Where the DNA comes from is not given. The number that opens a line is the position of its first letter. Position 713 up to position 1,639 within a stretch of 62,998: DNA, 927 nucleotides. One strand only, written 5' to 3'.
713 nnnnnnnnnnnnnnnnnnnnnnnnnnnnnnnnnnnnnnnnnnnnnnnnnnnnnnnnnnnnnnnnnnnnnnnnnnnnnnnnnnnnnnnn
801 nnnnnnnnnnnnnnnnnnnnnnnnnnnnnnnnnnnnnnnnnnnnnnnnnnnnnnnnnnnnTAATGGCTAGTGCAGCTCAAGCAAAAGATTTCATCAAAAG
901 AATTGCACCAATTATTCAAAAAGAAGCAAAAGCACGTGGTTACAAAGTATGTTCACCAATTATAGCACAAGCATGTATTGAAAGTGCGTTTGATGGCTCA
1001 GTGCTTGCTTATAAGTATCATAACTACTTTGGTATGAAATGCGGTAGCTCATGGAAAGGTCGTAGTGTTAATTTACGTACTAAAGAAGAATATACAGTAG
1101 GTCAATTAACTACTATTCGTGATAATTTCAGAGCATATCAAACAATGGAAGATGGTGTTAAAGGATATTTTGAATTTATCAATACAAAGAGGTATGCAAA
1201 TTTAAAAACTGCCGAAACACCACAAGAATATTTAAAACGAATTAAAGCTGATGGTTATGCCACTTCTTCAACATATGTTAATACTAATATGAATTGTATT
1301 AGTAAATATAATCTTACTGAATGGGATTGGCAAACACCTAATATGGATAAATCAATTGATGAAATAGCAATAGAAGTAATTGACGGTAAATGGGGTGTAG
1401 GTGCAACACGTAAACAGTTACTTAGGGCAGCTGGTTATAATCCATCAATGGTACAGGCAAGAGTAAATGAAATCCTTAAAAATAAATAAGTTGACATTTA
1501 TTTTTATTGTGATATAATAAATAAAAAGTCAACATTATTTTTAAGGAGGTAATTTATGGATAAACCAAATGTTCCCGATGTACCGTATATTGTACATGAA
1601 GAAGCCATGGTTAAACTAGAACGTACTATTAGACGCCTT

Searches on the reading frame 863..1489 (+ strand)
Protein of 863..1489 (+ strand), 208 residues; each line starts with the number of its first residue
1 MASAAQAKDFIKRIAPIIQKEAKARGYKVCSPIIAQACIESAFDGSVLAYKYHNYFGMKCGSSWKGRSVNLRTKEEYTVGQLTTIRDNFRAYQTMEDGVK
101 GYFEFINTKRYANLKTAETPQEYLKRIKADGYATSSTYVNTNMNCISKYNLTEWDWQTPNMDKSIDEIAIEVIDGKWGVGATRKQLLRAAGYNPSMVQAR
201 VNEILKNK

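Call 115: search_protein_families(library=pfam, proteins=[window:863-1489:+], max_evalue=0.001)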
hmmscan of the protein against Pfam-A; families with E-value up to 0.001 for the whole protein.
window:863-1489:+ (208 aa): 2 families
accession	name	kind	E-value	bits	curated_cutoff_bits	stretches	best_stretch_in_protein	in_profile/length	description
PF01832.25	Glucosaminidase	-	3.1e-25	89.6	30.2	1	15-151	1-123/123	Mannosyl-glycoprotein endo-beta-N-acetylglucosaminidase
PF08230.16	CW_7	-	8.1e-19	67.5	25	1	166-205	1-40/40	CW_7 repeat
